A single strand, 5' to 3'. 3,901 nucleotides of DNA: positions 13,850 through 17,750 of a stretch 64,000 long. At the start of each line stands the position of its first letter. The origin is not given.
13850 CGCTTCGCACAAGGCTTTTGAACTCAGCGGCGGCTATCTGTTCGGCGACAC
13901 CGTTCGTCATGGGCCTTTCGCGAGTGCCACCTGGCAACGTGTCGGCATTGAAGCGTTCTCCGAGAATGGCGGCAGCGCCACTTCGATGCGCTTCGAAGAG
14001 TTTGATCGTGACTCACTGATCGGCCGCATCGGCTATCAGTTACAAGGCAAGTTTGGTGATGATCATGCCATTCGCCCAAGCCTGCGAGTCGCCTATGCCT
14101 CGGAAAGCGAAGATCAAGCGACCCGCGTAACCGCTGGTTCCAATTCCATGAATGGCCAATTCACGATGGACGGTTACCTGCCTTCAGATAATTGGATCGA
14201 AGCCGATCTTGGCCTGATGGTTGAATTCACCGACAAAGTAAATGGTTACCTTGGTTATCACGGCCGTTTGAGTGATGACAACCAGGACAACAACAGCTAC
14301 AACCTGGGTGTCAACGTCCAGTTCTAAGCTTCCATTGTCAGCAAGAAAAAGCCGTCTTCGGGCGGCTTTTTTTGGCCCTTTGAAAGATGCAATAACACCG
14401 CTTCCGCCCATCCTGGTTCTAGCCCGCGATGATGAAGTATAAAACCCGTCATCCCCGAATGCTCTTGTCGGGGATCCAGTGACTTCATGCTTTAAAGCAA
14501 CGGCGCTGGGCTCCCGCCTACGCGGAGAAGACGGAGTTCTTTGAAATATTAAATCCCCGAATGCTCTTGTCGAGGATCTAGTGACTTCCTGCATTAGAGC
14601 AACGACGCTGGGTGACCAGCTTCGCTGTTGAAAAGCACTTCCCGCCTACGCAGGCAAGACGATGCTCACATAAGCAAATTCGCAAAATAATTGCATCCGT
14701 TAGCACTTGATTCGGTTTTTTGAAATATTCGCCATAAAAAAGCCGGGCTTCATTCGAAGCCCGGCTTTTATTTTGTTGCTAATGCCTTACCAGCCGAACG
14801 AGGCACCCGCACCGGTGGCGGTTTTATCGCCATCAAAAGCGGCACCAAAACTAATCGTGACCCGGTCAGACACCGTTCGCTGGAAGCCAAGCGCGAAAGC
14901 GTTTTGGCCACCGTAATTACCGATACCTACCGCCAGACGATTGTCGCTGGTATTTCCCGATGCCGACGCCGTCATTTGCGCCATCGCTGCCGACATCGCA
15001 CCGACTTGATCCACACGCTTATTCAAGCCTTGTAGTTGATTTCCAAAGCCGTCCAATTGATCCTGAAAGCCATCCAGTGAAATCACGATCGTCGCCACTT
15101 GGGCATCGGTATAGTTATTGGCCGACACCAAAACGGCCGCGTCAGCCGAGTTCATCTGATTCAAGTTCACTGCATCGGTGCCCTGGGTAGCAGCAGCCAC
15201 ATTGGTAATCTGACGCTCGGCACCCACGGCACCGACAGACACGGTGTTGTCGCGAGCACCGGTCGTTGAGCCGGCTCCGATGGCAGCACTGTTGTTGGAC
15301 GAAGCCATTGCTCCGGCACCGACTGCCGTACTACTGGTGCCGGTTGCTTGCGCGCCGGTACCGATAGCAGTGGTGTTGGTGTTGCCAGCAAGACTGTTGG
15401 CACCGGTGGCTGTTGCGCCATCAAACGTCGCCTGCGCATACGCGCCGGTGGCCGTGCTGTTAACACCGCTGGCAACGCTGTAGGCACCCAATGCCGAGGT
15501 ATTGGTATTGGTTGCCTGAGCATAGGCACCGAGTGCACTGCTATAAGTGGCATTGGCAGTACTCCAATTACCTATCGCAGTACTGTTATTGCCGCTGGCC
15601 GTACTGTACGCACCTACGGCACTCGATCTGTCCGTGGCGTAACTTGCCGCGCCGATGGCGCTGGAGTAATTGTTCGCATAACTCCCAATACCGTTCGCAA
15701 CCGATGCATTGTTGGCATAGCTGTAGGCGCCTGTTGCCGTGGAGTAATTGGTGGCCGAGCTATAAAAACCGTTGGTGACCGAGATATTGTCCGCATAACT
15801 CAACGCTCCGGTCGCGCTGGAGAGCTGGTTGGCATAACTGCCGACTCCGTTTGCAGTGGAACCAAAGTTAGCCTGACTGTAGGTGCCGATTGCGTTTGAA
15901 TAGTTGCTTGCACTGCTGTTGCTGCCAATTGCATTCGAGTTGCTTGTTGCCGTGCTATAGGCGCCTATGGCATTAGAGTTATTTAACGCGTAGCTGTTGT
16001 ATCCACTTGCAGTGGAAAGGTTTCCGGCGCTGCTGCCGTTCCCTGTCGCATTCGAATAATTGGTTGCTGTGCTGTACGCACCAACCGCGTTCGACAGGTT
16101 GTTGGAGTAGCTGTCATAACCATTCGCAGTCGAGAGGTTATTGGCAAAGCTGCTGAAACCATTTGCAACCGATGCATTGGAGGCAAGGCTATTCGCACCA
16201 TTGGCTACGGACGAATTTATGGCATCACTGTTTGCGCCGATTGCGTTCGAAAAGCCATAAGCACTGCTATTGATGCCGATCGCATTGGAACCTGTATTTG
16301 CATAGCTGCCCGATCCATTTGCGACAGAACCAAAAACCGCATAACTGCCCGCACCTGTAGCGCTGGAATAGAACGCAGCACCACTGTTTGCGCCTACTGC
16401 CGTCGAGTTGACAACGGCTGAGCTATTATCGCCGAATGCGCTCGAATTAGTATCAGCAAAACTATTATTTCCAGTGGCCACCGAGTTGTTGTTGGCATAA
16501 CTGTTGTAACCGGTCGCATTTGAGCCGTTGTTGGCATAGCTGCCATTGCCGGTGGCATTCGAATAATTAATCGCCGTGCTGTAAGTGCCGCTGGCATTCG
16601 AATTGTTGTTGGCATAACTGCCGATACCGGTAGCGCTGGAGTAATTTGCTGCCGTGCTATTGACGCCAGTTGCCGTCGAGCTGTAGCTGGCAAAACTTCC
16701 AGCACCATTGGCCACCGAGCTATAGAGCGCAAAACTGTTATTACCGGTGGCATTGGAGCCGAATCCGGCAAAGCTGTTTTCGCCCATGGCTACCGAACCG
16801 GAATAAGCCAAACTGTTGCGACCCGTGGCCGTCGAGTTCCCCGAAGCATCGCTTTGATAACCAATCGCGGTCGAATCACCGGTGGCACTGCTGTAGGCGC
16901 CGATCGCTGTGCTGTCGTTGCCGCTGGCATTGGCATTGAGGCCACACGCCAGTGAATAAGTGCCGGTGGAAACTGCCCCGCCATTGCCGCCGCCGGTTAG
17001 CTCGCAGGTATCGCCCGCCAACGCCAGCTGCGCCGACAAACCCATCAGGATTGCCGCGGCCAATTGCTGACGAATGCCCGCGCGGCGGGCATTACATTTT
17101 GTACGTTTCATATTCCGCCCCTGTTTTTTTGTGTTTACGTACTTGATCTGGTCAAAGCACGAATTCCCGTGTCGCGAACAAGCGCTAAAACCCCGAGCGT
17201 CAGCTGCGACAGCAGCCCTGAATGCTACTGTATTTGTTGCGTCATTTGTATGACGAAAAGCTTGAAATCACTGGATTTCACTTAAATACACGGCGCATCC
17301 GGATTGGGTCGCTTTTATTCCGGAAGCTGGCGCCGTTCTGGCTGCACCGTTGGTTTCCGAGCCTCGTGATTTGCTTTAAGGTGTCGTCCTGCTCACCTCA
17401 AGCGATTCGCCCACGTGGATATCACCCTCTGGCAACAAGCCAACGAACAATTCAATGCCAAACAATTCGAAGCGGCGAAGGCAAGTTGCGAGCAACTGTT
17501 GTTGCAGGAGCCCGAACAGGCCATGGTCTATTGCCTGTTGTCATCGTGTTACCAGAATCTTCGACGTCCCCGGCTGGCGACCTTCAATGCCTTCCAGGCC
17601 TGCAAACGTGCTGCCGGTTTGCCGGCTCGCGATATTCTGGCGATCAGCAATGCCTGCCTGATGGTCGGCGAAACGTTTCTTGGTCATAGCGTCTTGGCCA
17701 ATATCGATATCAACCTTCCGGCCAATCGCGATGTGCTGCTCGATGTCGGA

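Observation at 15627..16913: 33 uninterrupted 13-residue head repeats in a YadA-like adhesin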

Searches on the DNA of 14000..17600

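Call 72: search_rna_families(source=window, start=14000, end=17600, threshold=gathering)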
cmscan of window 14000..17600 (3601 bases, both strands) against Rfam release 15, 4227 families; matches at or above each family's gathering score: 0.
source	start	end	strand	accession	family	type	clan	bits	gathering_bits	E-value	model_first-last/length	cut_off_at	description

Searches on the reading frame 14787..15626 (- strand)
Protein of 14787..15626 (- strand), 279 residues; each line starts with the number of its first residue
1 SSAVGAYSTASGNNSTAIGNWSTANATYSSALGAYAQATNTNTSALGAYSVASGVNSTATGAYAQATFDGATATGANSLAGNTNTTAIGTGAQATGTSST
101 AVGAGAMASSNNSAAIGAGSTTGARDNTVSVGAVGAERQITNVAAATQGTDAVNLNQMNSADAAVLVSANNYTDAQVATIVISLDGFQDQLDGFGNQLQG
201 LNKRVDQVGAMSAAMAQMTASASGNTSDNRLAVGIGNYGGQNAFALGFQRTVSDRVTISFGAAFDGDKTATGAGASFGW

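Call 32: search_protein_families(library=pfam, proteins=[window:14787-15626:-], max_evalue=1)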
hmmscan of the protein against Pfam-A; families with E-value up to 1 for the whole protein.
window:14787-15626:- (279 aa): 4 families
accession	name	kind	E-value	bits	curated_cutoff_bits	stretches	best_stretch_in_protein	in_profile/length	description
PF05658.19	YadA_head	-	6e-16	58.8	25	6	10-36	1-27/27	YadA head domain repeat (2 copies)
PF03895.21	YadA_anchor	-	5.3e-12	46.1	22.7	1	229-279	9-60/60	YadA-like membrane anchor domain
PF05662.19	YadA_stalk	-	2.3e-07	31.5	28.4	1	139-178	1-40/43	Coiled stalk of trimeric autotransporter adhesin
PF10158.14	LOH1CR12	-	0.033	14.7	24.7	1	139-219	28-107/131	Tumour suppressor protein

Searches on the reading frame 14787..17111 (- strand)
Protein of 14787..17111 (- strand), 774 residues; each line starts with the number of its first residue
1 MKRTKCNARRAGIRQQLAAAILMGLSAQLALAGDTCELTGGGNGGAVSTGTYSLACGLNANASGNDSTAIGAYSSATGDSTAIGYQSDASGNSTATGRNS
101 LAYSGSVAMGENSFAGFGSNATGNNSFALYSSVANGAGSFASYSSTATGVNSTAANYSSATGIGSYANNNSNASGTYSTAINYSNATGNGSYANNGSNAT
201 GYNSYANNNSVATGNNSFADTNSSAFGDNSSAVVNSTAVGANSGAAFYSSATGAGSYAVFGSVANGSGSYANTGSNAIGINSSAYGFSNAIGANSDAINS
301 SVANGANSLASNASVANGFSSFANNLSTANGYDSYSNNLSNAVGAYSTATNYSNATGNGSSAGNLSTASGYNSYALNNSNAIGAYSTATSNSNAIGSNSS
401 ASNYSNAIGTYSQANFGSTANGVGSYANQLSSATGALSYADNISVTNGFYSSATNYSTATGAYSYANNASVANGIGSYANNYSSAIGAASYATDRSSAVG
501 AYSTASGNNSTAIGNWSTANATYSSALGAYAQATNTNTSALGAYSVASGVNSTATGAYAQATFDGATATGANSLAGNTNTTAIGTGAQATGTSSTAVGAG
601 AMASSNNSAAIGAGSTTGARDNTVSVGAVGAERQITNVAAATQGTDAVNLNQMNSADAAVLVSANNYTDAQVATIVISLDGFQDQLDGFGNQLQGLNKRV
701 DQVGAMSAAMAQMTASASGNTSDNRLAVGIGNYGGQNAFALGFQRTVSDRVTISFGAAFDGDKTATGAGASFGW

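Call 4: search_protein_families(library=pfam, proteins=[window:14787-17111:-], max_evalue=0.1)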
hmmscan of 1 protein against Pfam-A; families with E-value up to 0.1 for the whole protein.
window:14787-17111:- (774 aa): 2 families
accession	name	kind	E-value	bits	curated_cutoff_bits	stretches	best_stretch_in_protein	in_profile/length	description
PF03895.21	YadA_anchor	-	2.4e-11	44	22.7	1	724-774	9-60/60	YadA-like membrane anchor domain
PF05658.19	YadA_head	-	7e-11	42.6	25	6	49-74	2-27/27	YadA head domain repeat (2 copies)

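Call 5: search_protein_families(library=ncbifam, proteins=[window:14787-17111:-], max_evalue=0.1)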
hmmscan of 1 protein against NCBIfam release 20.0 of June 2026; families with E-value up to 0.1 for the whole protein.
window:14787-17111:- (774 aa): 5 families
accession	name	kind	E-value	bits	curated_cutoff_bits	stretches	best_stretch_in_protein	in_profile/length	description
NF033478.1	YadA_autotrans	exception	4.7e-17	62.1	750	3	518-674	100-280/459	trimeric autotransporter adhesin YadA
NF040983.1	BimA_second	exception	2.2e-14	53.1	600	2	582-774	210-381/381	trimeric autotransporter actin-nucleating factor BimA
NF040984.1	BimA_first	exception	1.7e-13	50.4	800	1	551-774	315-517/517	trimeric autotransporter actin-nucleating factor BimA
NF033481.2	auto_Ata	exception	2.4e-13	48.3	2500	2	510-617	534-647/1862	trimeric autotransporter adhesin Ata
NF033477.2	EmaA_autotrans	exception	8.8e-08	29.9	3000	1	521-668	307-457/2100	collagen-binding adhesin autotransporter EmaA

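Call 6: search_solved_structures(query=window:14787-17111:-, max_evalue=0.01, show_alignments=2)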
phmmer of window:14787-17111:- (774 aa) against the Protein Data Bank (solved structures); distinct sequences matched with E-value up to 0.01: 11.
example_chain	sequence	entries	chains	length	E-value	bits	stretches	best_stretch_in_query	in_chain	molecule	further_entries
7o23_A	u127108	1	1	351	1.4e-31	113.2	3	528-657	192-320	Autotransporter adhesin BpaC,Autotransporter adhesin BpaC,General control transcription fa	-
3s6l_A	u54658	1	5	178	3.6e-17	65.6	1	499-660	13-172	Hep_Hag family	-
4usx_A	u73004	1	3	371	6.6e-16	61.4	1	570-659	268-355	TRIMERIC AUTOTRANSPORTER ADHESIN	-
2yo0_A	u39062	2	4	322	2.4e-14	56.3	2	577-657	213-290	GENERAL CONTROL PROTEIN GCN4, PUTATIVE INNER MEMBRANE PROTEIN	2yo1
1p9h_A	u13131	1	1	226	2.3e-11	46.4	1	498-655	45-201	Invasin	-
2yo3_A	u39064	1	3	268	2.8e-10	42.8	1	575-673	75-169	GENERAL CONTROL PROTEIN GCN4, PUTATIVE INNER MEMBRANE PROTEIN, GENERAL CONTROL PROTEIN GCN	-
3wp8_A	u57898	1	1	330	1.1e-07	34.3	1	432-658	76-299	Trimeric autotransporter adhesin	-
9gh4_A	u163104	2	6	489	1.6e-07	33.7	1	469-657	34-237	Cell surface protein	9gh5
9u93_C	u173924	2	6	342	6e-07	31.8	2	477-657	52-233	Fusobacterium nucleatum CbpF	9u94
2xqh_A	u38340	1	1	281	8.2e-06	28.1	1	479-654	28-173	IMMUNOGLOBULIN-BINDING PROTEIN EIBD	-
3la9_A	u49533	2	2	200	0.00025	23.2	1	494-655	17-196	Haemagglutinin family protein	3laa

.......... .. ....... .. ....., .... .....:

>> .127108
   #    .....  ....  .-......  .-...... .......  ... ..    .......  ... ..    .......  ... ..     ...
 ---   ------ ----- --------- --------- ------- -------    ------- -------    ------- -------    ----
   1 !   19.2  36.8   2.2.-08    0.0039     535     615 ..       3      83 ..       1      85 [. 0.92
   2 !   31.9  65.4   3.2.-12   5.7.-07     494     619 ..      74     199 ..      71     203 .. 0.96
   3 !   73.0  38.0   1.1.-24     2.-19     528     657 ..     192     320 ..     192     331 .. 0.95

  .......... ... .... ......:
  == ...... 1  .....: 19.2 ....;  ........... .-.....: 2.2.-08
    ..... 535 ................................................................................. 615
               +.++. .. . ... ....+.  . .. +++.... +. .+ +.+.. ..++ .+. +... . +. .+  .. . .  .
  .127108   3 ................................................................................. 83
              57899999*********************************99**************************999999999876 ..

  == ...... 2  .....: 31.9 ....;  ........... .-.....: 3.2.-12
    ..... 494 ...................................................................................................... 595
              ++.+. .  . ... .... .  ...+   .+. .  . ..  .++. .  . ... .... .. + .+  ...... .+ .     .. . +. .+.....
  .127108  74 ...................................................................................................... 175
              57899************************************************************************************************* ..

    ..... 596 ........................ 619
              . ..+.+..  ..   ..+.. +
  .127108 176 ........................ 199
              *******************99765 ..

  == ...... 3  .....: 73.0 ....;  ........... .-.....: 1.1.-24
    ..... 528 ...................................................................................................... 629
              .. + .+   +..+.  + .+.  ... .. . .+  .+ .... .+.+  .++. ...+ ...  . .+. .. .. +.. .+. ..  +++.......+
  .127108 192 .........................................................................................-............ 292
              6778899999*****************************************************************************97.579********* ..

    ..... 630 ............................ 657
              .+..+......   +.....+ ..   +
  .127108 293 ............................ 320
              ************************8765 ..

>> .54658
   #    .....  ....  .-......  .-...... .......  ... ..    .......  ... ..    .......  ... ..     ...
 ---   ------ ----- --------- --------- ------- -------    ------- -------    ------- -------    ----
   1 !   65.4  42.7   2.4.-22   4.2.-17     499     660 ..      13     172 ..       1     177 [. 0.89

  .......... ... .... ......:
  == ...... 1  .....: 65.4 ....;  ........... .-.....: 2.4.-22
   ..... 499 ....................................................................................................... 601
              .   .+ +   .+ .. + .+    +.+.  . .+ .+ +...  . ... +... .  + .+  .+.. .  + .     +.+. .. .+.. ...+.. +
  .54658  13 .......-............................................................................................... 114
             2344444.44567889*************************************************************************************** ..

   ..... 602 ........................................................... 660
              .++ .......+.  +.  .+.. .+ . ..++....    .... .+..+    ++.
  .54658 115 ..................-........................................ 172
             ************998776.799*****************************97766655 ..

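Call 7: find_homologous_proteins(query=window:14787-17111:-, region=67-495)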
Query window:14787-17111:-, residues 67-495 (429 aa): 12 proteins with E <= 0.001 among 8000 candidates.
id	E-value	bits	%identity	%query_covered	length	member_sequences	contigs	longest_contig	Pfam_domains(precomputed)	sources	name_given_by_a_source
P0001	2.1e-5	43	43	38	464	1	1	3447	PF05658.20,PF05662.20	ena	-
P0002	3.9e-5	42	47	26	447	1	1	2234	PF05658.20,PF05662.20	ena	-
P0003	8.7e-5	41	47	26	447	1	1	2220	PF05658.20,PF05662.20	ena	-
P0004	1.1e-4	40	47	26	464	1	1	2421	PF05658.20,PF05662.20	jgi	-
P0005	2.2e-4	39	51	26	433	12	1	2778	PF05662.20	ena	-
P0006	2.4e-4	39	46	26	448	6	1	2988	PF05658.20,PF05662.20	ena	-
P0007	2.6e-4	39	51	26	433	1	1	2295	PF05662.20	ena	-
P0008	3.1e-4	39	51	26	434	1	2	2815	PF05662.20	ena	-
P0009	3.4e-4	39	51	26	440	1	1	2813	PF05662.20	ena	-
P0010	3.6e-4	38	51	26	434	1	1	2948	PF05662.20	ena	-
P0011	3.6e-4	38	51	26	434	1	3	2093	PF05662.20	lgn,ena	-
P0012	9.0e-4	37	38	59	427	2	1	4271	PF05658.20,PF05662.20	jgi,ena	-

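Call 23: find_related_loci(query=window:14787-17111:-, collection=genome_contigs, flank=6000)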
Query window:14787-17111:- (774 aa) in genome_contigs; peptide patterns used: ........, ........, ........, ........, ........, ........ (x = any residue, [..] = any of these).
97 stretches matched a pattern; 15 encode a relative of the query (tblastn E <= 1e-3); 15 distinct loci.
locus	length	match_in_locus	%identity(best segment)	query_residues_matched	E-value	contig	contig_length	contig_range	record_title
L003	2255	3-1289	100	52-774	0e+0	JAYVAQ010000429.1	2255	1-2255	MAG: Rhodanobacteraceae bacterium isolate GL26_DN_metabinner_7 GL26_DN_metabinner_7_428, whole genome shotgun sequence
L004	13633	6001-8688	51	1-774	2e-170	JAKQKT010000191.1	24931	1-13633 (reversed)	MAG: Pseudomonadota bacterium isolate USDV_maxbin.124_sub k141_658667, whole genome shotgun sequence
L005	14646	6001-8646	51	1-774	5e-168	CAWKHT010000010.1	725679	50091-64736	MAG: uncultured Gammaproteobacteria bacterium isolate MFD02832.bin.1.177 genome assembly, contig: contig_8342, whole gen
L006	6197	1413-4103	50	1-774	1e-165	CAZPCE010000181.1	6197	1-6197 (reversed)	MAG TPA_asm: uncultured Arenimonas sp. isolate SRP170004_co1_70 genome assembly, contig: NODE_20565_length_6197_cov_2.96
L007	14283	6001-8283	56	145-774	2e-160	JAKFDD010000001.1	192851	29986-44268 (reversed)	MAG: Arenimonas sp. isolate LC038 contig-124_44, whole genome shotgun sequence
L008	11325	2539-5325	51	1-774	5e-151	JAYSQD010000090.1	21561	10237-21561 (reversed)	MAG: Arenimonas sp. isolate GFS_11667 GFS_11667_89, whole genome shotgun sequence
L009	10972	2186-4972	50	1-774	8e-149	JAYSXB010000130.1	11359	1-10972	MAG: Arenimonas sp. isolate GFS_13036 GFS_13036_129, whole genome shotgun sequence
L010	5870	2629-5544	48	1-766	4e-147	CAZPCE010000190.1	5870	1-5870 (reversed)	MAG TPA_asm: uncultured Arenimonas sp. isolate SRP170004_co1_70 genome assembly, contig: NODE_22076_length_5870_cov_6.15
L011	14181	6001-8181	68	1-774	0e+0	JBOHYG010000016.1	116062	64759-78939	MAG: Arenimonas sp. isolate H1-B1_maxbin2.bin.234 k127_283598, whole genome shotgun sequence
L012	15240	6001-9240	48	1-774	1e-119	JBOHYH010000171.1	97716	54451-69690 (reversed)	MAG: Arenimonas sp. isolate H1-B1_maxbin2.bin.233 k127_2642496, whole genome shotgun sequence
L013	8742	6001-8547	49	55-774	3e-111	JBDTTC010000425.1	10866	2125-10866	MAG: Arenimonas sp. isolate cluster3_bin.287 NODE_27100_length_10866_cov_6.237628, whole genome shotgun sequence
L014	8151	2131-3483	59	1-774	3e-96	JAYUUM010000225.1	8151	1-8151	MAG: Arenimonas sp. isolate GL122_UP_metabat_61_sub GL122_UP_metabat_61_sub_224, whole genome shotgun sequence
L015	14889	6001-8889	42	4-774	8e-29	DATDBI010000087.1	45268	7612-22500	MAG TPA_asm: Lysobacter sp. isolate SMAG_U118 k141_1624050, whole genome shotgun sequence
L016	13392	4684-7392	34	17-675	4e-25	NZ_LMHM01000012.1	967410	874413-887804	Lysobacter sp. Root690 contig_3, whole genome shotgun sequence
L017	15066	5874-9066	42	537-774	7e-36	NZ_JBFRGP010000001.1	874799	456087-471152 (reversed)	Dyella sp. 2RAB6 SCAFFOLD_0, whole genome shotgun sequence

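Call 27: find_homologous_proteins(query=window:14787-17111:-, region=496-774, max_evalue=0.00001)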
Query window:14787-17111:-, residues 496-774 (279 aa): 1349 proteins with E <= 0.00001 among 8000 candidates; the best 120 are listed.
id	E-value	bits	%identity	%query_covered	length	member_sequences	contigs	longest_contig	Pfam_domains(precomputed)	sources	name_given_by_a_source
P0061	7.8e-91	322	38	71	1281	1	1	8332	PF03895.22,PF05658.20,PF05662.20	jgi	jgi:autotransporter adhesin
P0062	7.8e-84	299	39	75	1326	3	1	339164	PF03895.22,PF05658.20,PF05662.20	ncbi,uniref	ncbi:YadA-like family protein [Caballeronia sp. dw_19]|uniref:YadA-like family protein n=1 Tax=Cabal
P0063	4.5e-82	293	39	72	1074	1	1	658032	PF13018.12,PF03895.22,PF05658.20,PF05662.20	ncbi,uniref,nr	ncbi:YadA-like family protein [Paraburkholderia haematera]|uniref:Autotransporter adhesin SadA n=1 T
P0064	3.9e-79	284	36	84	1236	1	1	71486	PF13018.12,PF03895.22,PF05658.20,PF05662.20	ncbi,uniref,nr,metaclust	ncbi:hypothetical protein AWB69_05872 [Caballeronia udeis]|uniref:YadA domain-containing protein n=1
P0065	8.3e-74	266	41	83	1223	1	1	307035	PF03895.22,PF05658.20,PF05662.20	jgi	jgi:autotransporter adhesin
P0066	9.7e-74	266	39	82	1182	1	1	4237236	PF13018.12,PF03895.22,PF05658.20,PF05662.20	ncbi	ncbi:YadA family autotransporter adhesin [Caballeronia sp. KNU42]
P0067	1.1e-72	263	43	74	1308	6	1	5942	PF13018.12,PF03895.22,PF05658.20,PF05662.20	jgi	-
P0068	3.2e-72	261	43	96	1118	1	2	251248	PF13018.12,PF03895.22,PF05658.20,PF05662.20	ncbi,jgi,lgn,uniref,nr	ncbi:ESPR-type extended signal peptide-containing protein [Stenotrophomonas sp. UBA7606]|uniref:ESPR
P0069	4.2e-72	261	42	74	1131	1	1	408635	PF13018.12,PF03895.22,PF05658.20,PF05662.20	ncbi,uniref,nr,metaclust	ncbi:ESPR-type extended signal peptide-containing protein [Caballeronia sordidicola]|uniref:ESPR-typ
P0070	1.1e-71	259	42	84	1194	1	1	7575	PF13018.12,PF03895.22,PF05658.20,PF05662.20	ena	-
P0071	4.5e-71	257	39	89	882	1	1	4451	PF13018.12,PF03895.22,PF05658.20,PF05662.20,PF14587.12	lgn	-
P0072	1.6e-70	256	41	84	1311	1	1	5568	PF13018.12,PF03895.22,PF05658.20,PF05662.20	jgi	-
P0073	1.9e-70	255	41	85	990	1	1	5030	PF03895.22,PF05658.20,PF05662.20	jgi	jgi:autotransporter adhesin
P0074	2.3e-67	245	42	84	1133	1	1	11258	PF13018.12,PF03895.22,PF05658.20,PF05662.20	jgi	jgi:autotransporter adhesin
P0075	1.9e-64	236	41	76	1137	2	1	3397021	PF13018.12,PF03895.22,PF05658.20,PF05662.20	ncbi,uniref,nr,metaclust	ncbi:ESPR-type extended signal peptide-containing protein [Burkholderia sp. PAMC 26561]|uniref:ESPR-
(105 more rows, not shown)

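Call 30: search_protein_families(library=pfam, proteins=[P0001], max_evalue=0.001)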
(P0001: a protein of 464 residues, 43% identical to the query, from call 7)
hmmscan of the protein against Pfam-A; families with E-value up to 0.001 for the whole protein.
P0001 (464 aa): 3 families
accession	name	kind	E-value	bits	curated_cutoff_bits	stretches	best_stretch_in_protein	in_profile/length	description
PF05662.19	YadA_stalk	-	1.1e-10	42.2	28.4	1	363-396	1-34/43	Coiled stalk of trimeric autotransporter adhesin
PF05658.19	YadA_head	-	3.5e-10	40.4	25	2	319-343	1-25/27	YadA head domain repeat (2 copies)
PF03895.21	YadA_anchor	-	0.00064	20.2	22.7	1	406-464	4-60/60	YadA-like membrane anchor domain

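Call 75: search_protein_families(library=phrogs, proteins=[window:14787-17111:-], max_evalue=0.00001)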
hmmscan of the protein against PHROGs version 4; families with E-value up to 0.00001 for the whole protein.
window:14787-17111:- (774 aa): 1 family
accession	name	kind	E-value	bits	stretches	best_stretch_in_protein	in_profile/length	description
phrog_20057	-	unknown function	4.6e-13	48.1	1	500-617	523-647/2265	-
